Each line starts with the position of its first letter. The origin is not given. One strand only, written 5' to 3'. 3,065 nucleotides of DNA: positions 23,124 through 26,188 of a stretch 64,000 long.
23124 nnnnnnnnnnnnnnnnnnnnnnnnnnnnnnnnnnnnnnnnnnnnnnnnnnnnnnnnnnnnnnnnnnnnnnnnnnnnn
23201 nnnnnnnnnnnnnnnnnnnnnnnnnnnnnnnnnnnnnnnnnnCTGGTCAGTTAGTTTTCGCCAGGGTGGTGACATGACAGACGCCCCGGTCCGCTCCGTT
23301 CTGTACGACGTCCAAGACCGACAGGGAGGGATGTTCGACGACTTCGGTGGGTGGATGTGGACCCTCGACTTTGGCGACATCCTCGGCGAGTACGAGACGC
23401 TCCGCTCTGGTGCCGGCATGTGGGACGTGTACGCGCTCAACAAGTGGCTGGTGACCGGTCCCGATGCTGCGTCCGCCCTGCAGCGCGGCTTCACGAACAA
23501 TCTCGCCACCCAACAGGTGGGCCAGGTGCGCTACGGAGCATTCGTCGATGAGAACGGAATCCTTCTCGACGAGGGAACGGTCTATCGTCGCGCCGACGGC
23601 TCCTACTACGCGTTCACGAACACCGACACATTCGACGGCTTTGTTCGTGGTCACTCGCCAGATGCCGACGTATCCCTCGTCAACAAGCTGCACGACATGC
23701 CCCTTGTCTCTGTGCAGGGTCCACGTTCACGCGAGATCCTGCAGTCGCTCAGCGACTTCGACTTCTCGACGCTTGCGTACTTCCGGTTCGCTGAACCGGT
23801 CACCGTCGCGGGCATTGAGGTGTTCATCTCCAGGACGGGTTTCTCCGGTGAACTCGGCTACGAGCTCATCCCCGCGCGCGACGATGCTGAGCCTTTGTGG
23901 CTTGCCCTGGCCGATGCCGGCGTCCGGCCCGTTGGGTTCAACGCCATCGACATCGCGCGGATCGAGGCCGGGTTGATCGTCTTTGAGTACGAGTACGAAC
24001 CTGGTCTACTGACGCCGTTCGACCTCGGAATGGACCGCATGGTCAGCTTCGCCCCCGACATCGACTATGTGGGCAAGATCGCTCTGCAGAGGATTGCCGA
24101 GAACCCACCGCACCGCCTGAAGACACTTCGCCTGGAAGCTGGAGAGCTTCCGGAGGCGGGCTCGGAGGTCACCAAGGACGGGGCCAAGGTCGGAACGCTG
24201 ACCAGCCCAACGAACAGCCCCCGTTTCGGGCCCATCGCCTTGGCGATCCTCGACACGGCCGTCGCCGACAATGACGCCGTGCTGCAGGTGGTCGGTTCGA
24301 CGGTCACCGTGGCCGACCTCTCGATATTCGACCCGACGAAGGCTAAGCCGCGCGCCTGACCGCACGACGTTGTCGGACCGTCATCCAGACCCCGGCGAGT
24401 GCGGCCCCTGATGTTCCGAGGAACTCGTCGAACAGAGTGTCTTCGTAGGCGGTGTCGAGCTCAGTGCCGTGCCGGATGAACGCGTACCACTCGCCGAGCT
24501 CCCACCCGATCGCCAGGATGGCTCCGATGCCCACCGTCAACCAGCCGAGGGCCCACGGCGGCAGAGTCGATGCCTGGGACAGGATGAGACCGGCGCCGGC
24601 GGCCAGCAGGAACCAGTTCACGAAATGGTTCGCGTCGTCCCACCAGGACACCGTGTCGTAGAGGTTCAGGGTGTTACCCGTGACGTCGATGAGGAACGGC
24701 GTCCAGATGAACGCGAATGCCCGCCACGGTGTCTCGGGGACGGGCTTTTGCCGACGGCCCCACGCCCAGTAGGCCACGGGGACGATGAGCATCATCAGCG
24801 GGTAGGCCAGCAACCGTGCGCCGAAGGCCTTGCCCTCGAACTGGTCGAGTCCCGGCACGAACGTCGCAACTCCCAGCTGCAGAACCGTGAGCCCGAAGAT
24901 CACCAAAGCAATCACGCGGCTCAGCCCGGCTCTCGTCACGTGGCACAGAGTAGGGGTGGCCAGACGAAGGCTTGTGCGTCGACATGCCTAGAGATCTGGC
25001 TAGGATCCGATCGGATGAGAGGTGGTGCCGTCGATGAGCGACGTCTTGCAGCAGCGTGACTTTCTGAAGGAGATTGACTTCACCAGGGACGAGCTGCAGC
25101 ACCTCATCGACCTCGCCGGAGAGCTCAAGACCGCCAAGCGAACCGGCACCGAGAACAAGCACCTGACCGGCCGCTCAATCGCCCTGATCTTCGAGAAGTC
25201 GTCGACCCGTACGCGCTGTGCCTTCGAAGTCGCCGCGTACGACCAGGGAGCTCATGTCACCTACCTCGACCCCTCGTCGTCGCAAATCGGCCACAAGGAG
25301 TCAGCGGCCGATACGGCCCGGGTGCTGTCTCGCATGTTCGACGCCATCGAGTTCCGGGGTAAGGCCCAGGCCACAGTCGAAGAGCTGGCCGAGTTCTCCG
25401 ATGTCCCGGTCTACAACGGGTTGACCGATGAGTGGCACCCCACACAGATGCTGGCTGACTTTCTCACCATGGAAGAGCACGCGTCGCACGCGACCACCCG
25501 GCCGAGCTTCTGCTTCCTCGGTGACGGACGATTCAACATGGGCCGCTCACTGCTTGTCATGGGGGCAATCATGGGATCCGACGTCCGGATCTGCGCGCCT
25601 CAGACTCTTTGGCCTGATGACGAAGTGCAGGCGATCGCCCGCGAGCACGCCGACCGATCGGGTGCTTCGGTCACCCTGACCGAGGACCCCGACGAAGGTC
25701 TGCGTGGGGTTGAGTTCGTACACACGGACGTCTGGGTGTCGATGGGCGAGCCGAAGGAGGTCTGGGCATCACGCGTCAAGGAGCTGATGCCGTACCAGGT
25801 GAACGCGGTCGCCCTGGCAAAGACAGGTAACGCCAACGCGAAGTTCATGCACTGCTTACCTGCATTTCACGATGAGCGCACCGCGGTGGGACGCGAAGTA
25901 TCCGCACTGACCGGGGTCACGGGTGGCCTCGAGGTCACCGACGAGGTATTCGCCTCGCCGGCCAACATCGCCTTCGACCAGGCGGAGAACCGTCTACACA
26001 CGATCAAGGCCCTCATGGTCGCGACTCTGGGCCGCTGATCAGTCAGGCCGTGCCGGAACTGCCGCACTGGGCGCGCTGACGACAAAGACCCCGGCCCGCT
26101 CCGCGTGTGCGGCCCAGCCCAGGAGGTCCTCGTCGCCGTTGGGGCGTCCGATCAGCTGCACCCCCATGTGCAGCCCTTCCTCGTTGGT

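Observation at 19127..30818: Accessory catabolic cluster resembling a methylated-amine / osmolyte demethylation pathway but with unusual composition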

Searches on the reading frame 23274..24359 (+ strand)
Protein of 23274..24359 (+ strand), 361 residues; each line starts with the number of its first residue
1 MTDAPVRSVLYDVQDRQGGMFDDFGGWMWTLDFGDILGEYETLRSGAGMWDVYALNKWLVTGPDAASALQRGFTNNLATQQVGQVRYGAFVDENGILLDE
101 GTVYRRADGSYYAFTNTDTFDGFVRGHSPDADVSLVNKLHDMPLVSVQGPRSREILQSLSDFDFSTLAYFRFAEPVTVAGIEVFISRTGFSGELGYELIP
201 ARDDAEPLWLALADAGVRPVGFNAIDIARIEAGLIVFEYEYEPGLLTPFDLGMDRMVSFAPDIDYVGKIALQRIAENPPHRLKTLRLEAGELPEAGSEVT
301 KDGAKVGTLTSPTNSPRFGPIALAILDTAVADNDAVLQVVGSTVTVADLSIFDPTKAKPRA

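Call 31: search_solved_structures(query=window:23274-24359:+, max_evalue=1e-10)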
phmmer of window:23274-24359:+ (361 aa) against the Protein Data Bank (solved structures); distinct sequences matched with E-value up to 1e-10: 18.
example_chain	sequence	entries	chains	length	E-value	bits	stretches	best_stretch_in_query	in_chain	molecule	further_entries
1yx2_A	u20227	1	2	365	8e-50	173.4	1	7-338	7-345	Aminomethyltransferase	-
1woo_A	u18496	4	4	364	2.5e-46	161.9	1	8-336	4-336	Aminomethyltransferase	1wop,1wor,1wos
9q5a_A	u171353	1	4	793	3e-35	125.4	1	37-339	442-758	Trimethylamine N-oxide Demethylase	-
9q59_A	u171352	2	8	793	3e-35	125.4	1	37-339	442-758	trimethylamine N-oxide demethylase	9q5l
1vrq_A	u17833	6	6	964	2.7e-29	105.8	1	17-356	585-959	Sarcosine oxidase alpha subunit | Subunit alpha of sarcosine oxidase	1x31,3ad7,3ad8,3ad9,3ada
1vlo_A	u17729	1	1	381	1.5e-28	103.4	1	7-339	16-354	Aminomethyltransferase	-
3a8i_A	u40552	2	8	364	1.9e-28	103.1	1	9-339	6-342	Aminomethyltransferase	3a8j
3a8k_A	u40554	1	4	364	3.6e-28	102.2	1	9-339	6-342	Aminomethyltransferase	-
2gag_A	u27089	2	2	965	5.2e-27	98.4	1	18-326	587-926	heterotetrameric sarcosine oxidase alpha-subunit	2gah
3tfh_A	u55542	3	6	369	9.5e-24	87.6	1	24-325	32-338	GcvT-like Aminomethyltransferase protein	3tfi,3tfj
1v5v_A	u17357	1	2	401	1.3e-23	87.2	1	10-319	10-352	aminomethyltransferase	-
1pj5_A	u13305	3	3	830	4.8e-19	72.1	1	42-358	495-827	N,N-dimethylglycine oxidase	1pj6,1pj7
3gsi_A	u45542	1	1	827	1.3e-18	70.8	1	42-358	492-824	N,N-dimethylglycine oxidase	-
3gir_A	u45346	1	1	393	1.6e-18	70.4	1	9-329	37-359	Aminomethyltransferase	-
5l46_A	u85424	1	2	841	1.3e-16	64.2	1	33-315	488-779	Dimethylglycine dehydrogenase, mitochondrial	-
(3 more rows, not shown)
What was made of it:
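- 23274..24359 (+): GcvT-like THF-dependent aminomethyltransferase-family protein (361 aa). A regulon member. Nearest PDB entries are B. subtilis GcvT at 173 bits and the C-terminal domain of TMAO demethylase at 125 bits (call 31).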

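Call 34: find_homologous_proteins(query=window:23274-24359:+, max_evalue=1e-30)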
Query window:23274-24359:+ (361 aa): 1559 proteins with E <= 1e-30 among 8000 candidates; the best 120 are listed.
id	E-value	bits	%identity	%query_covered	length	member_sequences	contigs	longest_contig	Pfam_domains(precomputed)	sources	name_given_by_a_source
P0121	3.4e-239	811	100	100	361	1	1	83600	PF01571.27,PF08669.18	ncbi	-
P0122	5.6e-209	712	87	100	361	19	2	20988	PF01571.27,PF08669.18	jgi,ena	jgi:aminomethyltransferase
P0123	7.8e-209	711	87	100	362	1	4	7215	PF01571.27,PF08669.18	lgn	-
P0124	2.4e-208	710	88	100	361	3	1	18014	PF01571.27,PF08669.18,PF25455.3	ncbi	-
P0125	2.2e-207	707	85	100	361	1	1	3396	PF01571.27,PF08669.18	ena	-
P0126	2.0e-205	700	86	100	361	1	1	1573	PF01571.27,PF08669.18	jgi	jgi:aminomethyltransferase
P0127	3.6e-205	699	86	100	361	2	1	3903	PF01571.27,PF08669.18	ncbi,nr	ncbi:MAG: aminomethyltransferase family protein [Actinomycetia bacterium]|nr:aminomethyltransferase 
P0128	1.3e-203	694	84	100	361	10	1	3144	PF01571.27,PF08669.18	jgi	-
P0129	2.2e-202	690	84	100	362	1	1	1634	PF01571.27,PF08669.18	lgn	-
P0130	2.7e-202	690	83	100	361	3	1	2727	PF01571.27,PF08669.18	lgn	-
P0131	6.0e-201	685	83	100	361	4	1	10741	PF01571.27,PF08669.18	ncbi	-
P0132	2.7e-200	683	83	100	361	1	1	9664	PF01571.27,PF08669.18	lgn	-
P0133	2.9e-200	683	83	100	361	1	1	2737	PF01571.27,PF08669.18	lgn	-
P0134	1.4e-199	681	82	100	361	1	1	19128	PF01571.27,PF08669.18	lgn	-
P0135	2.5e-199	680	83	99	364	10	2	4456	PF01571.27,PF08669.18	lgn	-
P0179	2.3e-130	453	59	99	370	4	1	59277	PF01571.27,PF08669.18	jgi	jgi:aminomethyltransferase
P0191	4.0e-116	406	54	100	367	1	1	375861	PF01571.27,PF08669.18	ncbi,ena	-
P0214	1.2e-112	395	53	100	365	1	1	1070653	PF01571.27,PF08669.18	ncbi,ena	-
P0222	3.2e-112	394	53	98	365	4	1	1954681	PF01571.27,PF08669.18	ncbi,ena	-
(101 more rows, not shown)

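Call 35: find_encoding_contigs(protein=P0121, flank=10000, max_places=2)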
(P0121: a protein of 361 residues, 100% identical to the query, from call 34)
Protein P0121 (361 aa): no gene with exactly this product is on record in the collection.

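Call 36: find_encoding_contigs(protein=P0179, flank=10000, max_places=2)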
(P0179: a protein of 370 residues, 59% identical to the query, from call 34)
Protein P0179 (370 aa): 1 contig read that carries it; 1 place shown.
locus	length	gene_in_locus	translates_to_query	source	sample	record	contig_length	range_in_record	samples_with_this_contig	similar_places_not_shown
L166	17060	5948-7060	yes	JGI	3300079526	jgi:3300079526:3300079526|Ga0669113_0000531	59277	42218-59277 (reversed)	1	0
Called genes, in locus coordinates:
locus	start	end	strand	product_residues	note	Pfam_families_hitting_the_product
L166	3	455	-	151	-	?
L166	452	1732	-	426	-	PF00696:AA_kinase, PF01842:ACT (weak), PF22468:ACT_9, PF13840:ACT_7, PF01842:ACT (weak), PF22468:ACT_9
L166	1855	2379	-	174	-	PF16702:DUF5063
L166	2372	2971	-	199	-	PF21176:RecR_HhH, PF02132:RecR_ZnF, PF01751:Toprim, PF13662:Toprim_4, PF21175:RecR_C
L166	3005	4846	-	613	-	PF13177:DNA_pol3_delta2, PF13401:AAA_22 (weak), PF00004:AAA, PF22608:DNAX_ATPase_lid, PF12169:DNA_pol3_gamma3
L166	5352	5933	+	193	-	PF13399:LytR_C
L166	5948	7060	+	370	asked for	PF01571:GCV_T, PF08669:GCV_T_C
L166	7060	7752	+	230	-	PF01596:Methyltransf_3, PF13847:Methyltransf_31 (weak), PF13578:Methyltransf_24, PF13649:Methyltransf_25 (weak)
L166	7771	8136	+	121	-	PF00903:Glyoxalase, PF18029:Glyoxalase_6 (weak)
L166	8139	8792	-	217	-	-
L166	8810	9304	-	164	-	PF00583:Acetyltransf_1, PF13673:Acetyltransf_10, PF13508:Acetyltransf_7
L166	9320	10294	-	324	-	PF07224:Chlorophyllase (faint), PF03403:PAF-AH_p_II (faint), PF12697:Abhydrolase_6 (weak)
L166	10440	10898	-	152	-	PF00383:dCMP_cyt_deam_1, PF14437:MafB19-deam, PF14439:Bd3614-deam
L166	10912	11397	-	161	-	PF27101:Rv3753c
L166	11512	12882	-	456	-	PF02233:PNTB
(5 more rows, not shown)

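Call 37: find_encoding_contigs(protein=P0191, flank=10000, max_places=2)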
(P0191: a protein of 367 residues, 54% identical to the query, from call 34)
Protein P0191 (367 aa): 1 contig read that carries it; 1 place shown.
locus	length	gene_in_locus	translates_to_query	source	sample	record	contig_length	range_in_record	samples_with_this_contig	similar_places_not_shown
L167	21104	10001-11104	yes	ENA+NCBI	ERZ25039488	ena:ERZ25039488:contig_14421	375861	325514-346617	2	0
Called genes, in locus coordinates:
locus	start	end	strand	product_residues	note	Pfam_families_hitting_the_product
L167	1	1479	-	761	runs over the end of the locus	PF13263:PHP_C (faint), PF13439:Glyco_transf_4, PF20706:GT4-conflict (weak), PF00534:Glycos_transf_1, PF13524:Glyco_trans_1_2 (weak), PF13692:Glyco_trans_1_4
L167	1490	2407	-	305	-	PF01261:AP_endonuc_2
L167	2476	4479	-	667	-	PF00005:ABC_tran, PF02463:SMC_N (faint), PF13401:AAA_22 (faint), PF13555:AAA_29 (faint), PF20720:nSTAND3 (faint), PF00004:AAA (faint), PF12848:ABC_tran_Xtn, PF00005:ABC_tran, +2 more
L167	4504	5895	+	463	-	-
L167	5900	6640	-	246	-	PF00378:ECH_1, PF16113:ECH_2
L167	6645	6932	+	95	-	-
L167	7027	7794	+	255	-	PF00378:ECH_1, PF16113:ECH_2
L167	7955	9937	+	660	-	PF01073:3Beta_HSD, PF01370:Epimerase, PF07993:NAD_binding_4, PF13460:NAD_binding_10 (weak), PF16363:GDP_Man_Dehyd, PF00106:adh_short, PF08659:KR, PF13561:adh_short_C2, +1 more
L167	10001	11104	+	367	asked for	PF01571:GCV_T, PF08669:GCV_T_C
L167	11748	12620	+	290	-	PF00848:Ring_hydroxyl_A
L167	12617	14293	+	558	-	PF00070:Pyr_redox (faint), PF00890:FAD_binding_2 (faint), PF01266:DAO (weak), PF01946:Thi4 (weak), PF07992:Pyr_redox_2 (faint), PF12831:FAD_oxidored (weak), PF01593:Amino_oxidase, PF13450:NAD_binding_8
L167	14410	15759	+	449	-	PF01547:SBP_bac_1, PF13416:SBP_bac_8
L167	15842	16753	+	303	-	PF00528:BPD_transp_1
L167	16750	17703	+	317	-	PF00528:BPD_transp_1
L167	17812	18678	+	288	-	PF00005:ABC_tran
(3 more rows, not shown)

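Call 39: find_encoding_contigs(protein=P0222, flank=8000, max_places=2)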
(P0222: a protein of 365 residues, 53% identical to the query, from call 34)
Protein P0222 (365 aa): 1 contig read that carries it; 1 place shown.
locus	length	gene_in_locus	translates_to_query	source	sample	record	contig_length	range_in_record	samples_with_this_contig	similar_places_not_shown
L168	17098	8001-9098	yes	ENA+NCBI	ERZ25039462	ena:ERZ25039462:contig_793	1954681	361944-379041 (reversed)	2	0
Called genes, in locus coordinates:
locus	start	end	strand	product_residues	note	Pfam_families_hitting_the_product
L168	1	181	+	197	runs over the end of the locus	-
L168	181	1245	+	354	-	PF07228:SpoIIE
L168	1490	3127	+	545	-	-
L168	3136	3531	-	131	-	-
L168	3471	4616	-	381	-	-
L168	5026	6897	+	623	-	-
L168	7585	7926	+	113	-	-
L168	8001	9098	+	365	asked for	PF01571:GCV_T, PF08669:GCV_T_C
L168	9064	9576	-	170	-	PF04306:DUF456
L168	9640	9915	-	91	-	PF24254:DUF7455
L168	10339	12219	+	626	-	PF02518:HATPase_c (weak), PF00204:DNA_gyraseB, PF01751:Toprim, PF00986:DNA_gyraseB_C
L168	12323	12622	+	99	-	-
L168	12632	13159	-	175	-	PF00484:Pro_CA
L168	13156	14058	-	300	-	PF06999:Suc_Fer-like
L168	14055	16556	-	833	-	PF00521:DNA_topoisoIV, PF03989:DNA_gyraseA_C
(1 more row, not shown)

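Call 40: find_encoding_contigs(protein=P0214, flank=8000, max_places=2)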
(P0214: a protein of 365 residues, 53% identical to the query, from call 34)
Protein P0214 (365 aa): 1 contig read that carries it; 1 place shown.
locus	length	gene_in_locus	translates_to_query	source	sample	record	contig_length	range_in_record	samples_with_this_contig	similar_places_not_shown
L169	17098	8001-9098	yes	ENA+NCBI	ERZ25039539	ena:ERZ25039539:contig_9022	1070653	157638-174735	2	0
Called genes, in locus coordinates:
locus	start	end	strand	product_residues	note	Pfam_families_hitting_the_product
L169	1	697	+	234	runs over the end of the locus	-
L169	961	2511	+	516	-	PF00140:Sigma70_r1_2, PF04542:Sigma70_r2, PF04539:Sigma70_r3, PF04545:Sigma70_r4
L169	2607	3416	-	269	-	-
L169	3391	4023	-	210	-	-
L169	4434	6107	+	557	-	PF00449:Urease_alpha, PF07969:Amidohydro_3 (faint), PF01979:Amidohydro_1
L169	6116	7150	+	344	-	PF04371:PAD_porph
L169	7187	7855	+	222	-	-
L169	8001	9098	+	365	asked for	PF01571:GCV_T, PF08669:GCV_T_C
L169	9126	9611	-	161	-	PF04306:DUF456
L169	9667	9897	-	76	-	PF24254:DUF7455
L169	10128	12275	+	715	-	PF02518:HATPase_c, PF00204:DNA_gyraseB, PF01751:Toprim, PF00986:DNA_gyraseB_C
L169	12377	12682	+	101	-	-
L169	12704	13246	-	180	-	PF00484:Pro_CA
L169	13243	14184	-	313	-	PF06999:Suc_Fer-like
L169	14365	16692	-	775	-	PF00521:DNA_topoisoIV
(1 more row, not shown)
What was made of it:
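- GcvT-like homologs at 53-59% identity sit in housekeeping contexts (calls 36, 39, 40).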

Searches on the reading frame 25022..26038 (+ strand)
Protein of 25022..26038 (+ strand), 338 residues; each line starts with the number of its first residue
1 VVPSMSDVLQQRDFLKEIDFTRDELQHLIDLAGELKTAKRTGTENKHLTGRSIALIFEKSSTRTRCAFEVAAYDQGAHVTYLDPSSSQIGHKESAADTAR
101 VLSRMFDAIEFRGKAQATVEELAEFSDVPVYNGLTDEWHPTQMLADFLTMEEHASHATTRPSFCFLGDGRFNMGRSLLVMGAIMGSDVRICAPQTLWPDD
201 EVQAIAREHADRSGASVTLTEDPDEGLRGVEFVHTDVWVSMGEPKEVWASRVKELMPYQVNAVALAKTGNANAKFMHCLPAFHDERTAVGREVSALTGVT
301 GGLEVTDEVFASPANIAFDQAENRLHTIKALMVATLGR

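Call 5: search_protein_families(library=pfam, proteins=[window:25022-26038:+])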
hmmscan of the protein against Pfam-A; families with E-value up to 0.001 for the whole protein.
window:25022-26038:+ (338 aa): 2 families
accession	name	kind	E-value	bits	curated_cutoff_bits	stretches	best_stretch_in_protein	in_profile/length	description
PF02729.26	OTCace_N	-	6.8e-48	163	29.9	1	12-152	1-148/148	Aspartate/ornithine carbamoyltransferase, carbamoyl-P binding domain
PF00185.30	OTCace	-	1.9e-45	155.2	29.4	1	163-334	5-156/157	Aspartate/ornithine carbamoyltransferase, Asp/Orn binding domain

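Call 7: search_protein_families(library=ncbifam, proteins=[window:25022-26038:+], max_evalue=0.00001)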
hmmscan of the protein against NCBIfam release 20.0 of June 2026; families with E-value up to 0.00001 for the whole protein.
window:25022-26038:+ (338 aa): 16 families
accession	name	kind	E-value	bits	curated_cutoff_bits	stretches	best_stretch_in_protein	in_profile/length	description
NF002470.0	PRK01713.1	equivalog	1.4e-141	471.8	545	1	8-336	4-333/334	ornithine carbamoyltransferase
NF003286.0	PRK04284.1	subfamily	6.1e-137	456.2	515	1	9-337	4-331/332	ornithine carbamoyltransferase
NF009213.0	PRK12562.1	subfamily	1.9e-133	444.9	559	1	5-337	1-333/334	ornithine carbamoyltransferase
TIGR00658.1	orni_carb_tr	equivalog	1.6e-115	385.5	280.85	1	12-336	1-303/304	ornithine carbamoyltransferase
NF001986.0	PRK00779.1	subfamily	1.5e-92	310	306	2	9-286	3-272/307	ornithine carbamoyltransferase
TIGR04384.1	putr_carbamoyl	exception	2.7e-79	266.7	500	1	13-334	1-305/330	putrescine carbamoyltransferase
NF011380.0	PRK14805.1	equivalog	5.8e-70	235.7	421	1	12-337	2-301/302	ornithine carbamoyltransferase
NF011379.0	PRK14804.1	equivalog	7.4e-38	130.4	373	1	17-334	12-307/311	ornithine carbamoyltransferase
NF003384.0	PRK04523.1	equivalog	5.9e-35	120.9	288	1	11-334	3-331/336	N-acetylornithine carbamoyltransferase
NF002032.1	PRK00856.1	equivalog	1e-31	110.3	263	1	13-234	2-214/297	aspartate carbamoyltransferase catalytic subunit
TIGR00670.1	asp_carb_tr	equivalog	6.1e-30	104.4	236.95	1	15-281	4-266/304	aspartate carbamoyltransferase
NF006046.0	PRK08192.1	equivalog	3e-19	69.5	512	1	19-280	14-276/339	aspartate carbamoyltransferase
NF005538.0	PRK07200.1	equivalog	1.4e-18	67.1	453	1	7-240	17-274/396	knotted carbamoyltransferase YgeW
TIGR03316.1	ygeW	equivalog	1.4e-17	63.7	500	1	9-124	16-136/391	knotted carbamoyltransferase YgeW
NF008853.0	PRK11891.1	equivalog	2.6e-16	59.3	560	1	17-280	94-357/430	aspartate carbamoyltransferase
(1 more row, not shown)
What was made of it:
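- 25034..26038 (+): Ornithine carbamoyltransferase of the ArgI/ArcB type. A stand-alone gene and a passenger. TIGR00658 scores 385.5 bits against a cutoff of 280.85 (call 7).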

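Call 45: search_solved_structures(query=window:25022-26038:+, max_evalue=1e-60)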
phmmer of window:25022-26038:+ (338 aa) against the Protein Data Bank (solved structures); distinct sequences matched with E-value up to 1e-60: 12.
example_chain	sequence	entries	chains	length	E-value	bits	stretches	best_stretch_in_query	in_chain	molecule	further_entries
1dxh_A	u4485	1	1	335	3.8e-136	456.9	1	11-337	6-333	ORNITHINE CARBAMOYLTRANSFERASE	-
1ort_A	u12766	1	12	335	3.6e-135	453.7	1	11-337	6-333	ORNITHINE TRANSCARBAMOYLASE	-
9y83_A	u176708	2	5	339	2.2e-132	444.6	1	10-336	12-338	Ornithine carbamoyltransferase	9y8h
7xjt_A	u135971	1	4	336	1.1e-128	432.4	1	7-337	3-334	Ornithine carbamoyltransferases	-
3upd_A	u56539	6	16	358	2e-126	425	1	5-337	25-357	Ornithine carbamoyltransferase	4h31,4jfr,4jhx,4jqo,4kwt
6ovw_A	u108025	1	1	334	1.5e-123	415.6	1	9-337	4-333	Ornithine carbamoyltransferase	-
1akm_A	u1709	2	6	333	1.3e-122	412.5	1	11-337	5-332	ORNITHINE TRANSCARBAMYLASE | ORNITHINE TRANSCARBAMOYLASE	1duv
2otc_A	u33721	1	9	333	2.5e-122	411.6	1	11-337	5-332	ORNITHINE CARBAMOYLTRANSFERASE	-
7tmd_A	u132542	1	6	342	5.1e-122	410.5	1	9-338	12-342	Ornithine carbamoyltransferase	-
2w37_A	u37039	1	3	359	4.9e-106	358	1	7-337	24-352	ORNITHINE CARBAMOYLTRANSFERASE, CATABOLIC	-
4amu_A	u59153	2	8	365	4.5e-87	295.7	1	12-337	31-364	ORNITHINE CARBAMOYLTRANSFERASE, CATABOLIC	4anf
1vlv_A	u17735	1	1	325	2.5e-75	257.2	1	5-336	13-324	Ornithine carbamoyltransferase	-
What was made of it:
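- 25034..26038 (+): The best PDB hit is P. aeruginosa ArcB at 457 bits, with E. coli ArgI at 412 bits (call 45).
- On Catabolic OTCase of an arginine deiminase operon (ArcB): ArcB is the best PDB hit at 457 bits, but ArgI scores 412 bits (call 45).
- Closest known: Catabolic ornithine carbamoyltransferase ArcB of the arginine deiminase pathway. Same: The best solved homolog is P. aeruginosa ArcB at 457 bits (call 45).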
